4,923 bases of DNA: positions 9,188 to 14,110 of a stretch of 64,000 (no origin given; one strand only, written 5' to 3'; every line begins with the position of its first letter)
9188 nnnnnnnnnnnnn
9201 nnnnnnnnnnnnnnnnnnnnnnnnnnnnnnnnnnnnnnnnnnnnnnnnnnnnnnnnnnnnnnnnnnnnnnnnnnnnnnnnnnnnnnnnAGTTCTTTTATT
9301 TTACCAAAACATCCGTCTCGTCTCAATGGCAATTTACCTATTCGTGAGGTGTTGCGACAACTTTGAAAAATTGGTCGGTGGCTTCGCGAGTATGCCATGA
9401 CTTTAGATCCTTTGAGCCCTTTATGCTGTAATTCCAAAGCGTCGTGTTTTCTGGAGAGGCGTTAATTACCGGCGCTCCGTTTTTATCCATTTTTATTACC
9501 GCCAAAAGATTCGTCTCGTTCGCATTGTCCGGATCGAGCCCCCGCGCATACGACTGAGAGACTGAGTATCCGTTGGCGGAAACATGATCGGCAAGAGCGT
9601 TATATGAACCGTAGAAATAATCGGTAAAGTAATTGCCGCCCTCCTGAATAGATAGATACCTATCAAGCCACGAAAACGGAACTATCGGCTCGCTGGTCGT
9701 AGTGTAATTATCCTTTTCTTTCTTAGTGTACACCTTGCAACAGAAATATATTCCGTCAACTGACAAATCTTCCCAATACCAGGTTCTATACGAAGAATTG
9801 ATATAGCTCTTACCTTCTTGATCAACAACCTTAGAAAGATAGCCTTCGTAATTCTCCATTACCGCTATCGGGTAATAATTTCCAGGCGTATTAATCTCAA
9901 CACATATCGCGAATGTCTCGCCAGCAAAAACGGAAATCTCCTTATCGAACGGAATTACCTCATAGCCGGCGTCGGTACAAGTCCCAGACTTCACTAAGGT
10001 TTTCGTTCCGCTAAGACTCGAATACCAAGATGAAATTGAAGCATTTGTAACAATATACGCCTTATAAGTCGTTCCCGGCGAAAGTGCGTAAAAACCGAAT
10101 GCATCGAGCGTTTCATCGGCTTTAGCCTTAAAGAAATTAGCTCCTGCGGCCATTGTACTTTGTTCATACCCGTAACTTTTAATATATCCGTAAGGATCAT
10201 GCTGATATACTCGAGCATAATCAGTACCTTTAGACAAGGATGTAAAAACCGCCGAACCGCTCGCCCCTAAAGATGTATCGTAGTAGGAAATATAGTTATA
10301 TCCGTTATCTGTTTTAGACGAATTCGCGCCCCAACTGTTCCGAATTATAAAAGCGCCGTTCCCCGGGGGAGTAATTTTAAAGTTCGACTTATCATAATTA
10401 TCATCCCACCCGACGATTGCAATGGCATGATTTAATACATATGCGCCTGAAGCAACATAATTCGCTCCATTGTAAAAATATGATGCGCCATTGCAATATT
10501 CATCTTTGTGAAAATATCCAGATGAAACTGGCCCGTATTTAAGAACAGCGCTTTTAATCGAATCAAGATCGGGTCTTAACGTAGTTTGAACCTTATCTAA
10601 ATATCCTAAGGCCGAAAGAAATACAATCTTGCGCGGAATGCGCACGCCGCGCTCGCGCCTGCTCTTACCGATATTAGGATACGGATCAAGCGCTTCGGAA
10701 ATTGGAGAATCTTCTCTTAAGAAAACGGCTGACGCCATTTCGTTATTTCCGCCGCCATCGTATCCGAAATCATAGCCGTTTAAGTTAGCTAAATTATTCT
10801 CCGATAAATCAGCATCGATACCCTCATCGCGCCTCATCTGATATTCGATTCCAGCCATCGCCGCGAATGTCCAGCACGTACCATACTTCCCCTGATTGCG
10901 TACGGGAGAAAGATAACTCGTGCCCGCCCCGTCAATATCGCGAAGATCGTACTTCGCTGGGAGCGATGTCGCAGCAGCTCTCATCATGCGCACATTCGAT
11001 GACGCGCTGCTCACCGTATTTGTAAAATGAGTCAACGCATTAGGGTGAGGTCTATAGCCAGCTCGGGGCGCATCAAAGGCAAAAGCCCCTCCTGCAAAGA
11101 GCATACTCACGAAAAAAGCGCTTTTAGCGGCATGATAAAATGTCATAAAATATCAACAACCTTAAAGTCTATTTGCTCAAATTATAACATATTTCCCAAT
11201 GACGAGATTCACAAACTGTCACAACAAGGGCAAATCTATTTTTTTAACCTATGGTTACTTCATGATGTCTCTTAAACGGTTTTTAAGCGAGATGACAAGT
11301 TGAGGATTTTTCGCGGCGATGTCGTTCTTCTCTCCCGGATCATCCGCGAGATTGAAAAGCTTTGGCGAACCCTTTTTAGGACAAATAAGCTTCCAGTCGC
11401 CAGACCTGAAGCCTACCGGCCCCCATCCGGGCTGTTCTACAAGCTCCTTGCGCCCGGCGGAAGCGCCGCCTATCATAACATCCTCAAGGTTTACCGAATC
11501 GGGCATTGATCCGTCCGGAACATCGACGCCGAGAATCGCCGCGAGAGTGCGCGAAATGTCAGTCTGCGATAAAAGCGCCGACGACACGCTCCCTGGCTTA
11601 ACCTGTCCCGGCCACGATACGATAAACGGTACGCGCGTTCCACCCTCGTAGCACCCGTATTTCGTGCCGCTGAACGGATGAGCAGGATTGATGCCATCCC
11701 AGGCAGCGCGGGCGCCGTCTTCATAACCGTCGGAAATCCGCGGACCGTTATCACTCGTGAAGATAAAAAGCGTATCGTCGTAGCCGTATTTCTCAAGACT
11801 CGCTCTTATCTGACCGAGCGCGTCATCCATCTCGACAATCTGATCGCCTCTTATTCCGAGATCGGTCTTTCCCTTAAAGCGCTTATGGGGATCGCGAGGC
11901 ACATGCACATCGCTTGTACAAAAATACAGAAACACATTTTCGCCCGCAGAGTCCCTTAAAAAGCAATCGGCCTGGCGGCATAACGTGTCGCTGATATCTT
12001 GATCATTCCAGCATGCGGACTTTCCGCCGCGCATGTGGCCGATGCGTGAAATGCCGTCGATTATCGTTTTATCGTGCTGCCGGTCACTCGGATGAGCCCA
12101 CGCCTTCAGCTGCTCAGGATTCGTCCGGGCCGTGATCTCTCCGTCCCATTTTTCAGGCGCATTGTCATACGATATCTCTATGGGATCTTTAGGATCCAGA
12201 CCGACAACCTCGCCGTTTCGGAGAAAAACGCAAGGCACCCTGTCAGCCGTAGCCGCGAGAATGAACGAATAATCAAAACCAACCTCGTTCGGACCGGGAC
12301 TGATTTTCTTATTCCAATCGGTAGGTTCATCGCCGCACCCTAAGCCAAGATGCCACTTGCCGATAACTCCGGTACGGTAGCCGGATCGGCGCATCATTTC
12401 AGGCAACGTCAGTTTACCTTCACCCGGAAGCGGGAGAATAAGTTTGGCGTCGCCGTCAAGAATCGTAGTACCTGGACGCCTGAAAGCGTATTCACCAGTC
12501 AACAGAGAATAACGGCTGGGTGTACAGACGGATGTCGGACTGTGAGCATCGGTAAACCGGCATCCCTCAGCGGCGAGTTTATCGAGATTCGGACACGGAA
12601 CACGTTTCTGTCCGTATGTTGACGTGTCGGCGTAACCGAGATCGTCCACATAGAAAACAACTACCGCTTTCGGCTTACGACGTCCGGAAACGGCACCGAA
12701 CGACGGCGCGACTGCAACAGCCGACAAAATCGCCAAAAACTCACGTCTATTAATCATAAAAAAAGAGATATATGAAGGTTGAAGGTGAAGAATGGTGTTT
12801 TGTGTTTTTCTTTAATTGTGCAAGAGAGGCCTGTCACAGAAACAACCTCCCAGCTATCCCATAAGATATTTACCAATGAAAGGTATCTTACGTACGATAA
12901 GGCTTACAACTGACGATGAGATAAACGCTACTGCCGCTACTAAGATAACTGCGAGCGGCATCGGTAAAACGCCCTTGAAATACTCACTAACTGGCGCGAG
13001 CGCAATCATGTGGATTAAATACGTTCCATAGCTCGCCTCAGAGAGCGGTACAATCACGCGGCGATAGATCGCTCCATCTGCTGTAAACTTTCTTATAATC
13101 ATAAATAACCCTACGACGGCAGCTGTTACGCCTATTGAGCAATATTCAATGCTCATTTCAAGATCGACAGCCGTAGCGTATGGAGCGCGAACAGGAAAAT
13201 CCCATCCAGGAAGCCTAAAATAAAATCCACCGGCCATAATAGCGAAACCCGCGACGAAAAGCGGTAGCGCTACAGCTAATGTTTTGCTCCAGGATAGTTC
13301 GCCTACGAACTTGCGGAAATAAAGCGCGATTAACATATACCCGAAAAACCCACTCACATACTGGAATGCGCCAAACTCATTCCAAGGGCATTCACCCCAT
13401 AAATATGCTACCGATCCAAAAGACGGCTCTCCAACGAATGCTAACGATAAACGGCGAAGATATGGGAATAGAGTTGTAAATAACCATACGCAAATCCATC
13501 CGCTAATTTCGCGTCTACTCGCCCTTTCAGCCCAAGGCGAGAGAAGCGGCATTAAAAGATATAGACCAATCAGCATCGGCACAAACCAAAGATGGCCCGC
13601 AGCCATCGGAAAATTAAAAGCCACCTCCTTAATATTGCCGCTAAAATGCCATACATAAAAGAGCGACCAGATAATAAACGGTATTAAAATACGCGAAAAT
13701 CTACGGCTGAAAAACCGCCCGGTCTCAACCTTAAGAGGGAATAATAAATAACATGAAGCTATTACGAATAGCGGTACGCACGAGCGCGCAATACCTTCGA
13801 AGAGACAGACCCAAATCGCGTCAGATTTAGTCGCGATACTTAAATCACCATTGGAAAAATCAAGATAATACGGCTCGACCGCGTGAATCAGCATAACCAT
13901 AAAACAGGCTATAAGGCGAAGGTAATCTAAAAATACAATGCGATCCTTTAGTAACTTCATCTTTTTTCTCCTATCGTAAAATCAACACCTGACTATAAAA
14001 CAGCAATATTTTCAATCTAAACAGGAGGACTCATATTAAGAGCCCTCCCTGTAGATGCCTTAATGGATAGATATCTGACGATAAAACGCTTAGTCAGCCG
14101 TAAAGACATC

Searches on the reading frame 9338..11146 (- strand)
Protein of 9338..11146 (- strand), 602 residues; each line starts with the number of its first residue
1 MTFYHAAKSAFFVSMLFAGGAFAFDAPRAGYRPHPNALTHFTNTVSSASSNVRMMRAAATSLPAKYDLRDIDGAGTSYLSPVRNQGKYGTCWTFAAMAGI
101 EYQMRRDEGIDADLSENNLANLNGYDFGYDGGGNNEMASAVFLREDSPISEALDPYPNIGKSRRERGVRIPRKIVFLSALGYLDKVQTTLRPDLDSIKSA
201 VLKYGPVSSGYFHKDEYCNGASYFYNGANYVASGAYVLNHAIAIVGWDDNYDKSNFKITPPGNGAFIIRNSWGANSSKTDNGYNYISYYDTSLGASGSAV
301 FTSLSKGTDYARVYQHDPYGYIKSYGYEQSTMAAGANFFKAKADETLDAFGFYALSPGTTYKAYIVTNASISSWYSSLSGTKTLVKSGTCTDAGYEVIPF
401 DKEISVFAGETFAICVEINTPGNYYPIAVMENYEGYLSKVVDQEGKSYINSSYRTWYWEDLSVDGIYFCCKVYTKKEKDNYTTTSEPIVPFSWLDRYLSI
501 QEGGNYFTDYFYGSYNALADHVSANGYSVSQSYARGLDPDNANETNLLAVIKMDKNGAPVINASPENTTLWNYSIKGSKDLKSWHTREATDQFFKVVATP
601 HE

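Call 106: search_protein_families(library=pfam, proteins=[window:9338-11146:-], max_evalue=0.00001)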
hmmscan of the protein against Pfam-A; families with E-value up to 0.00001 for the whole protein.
window:9338-11146:- (602 aa): 2 families
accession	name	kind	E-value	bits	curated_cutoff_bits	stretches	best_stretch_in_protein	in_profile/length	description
PF18560.7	Lectin_like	-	2.1e-34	119.4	27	1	313-474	1-156/156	Lectin like domain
PF00112.29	Peptidase_C1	-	9.2e-19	68.8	20.7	1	62-288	1-204/220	Papain family cysteine protease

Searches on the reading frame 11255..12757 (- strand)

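Call 106: search_protein_families(library=pfam, proteins=[window:11255-12757:-], max_evalue=0.00001)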
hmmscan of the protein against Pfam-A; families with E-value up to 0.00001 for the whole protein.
window:11255-12757:- (500 aa): 2 families
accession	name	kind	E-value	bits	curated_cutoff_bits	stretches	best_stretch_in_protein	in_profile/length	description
PF00884.28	Sulfatase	-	5.5e-44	151.1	25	1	32-411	3-301/301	Sulfatase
PF16347.10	SGSH_C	-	2.1e-08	34.9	29.3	1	369-497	11-150/154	N-sulphoglucosamine sulphohydrolase, C-terminal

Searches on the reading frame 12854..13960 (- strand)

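Call 107: search_protein_families(library=pfam, proteins=[window:12854-13960:-], max_evalue=0.00001)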
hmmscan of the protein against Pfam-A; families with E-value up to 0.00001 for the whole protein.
window:12854-13960:- (368 aa): 1 family
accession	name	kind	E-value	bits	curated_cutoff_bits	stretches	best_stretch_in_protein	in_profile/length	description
PF01757.29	Acyl_transf_3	-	3.1e-34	118.9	31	1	9-352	2-324/326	Acyltransferase domain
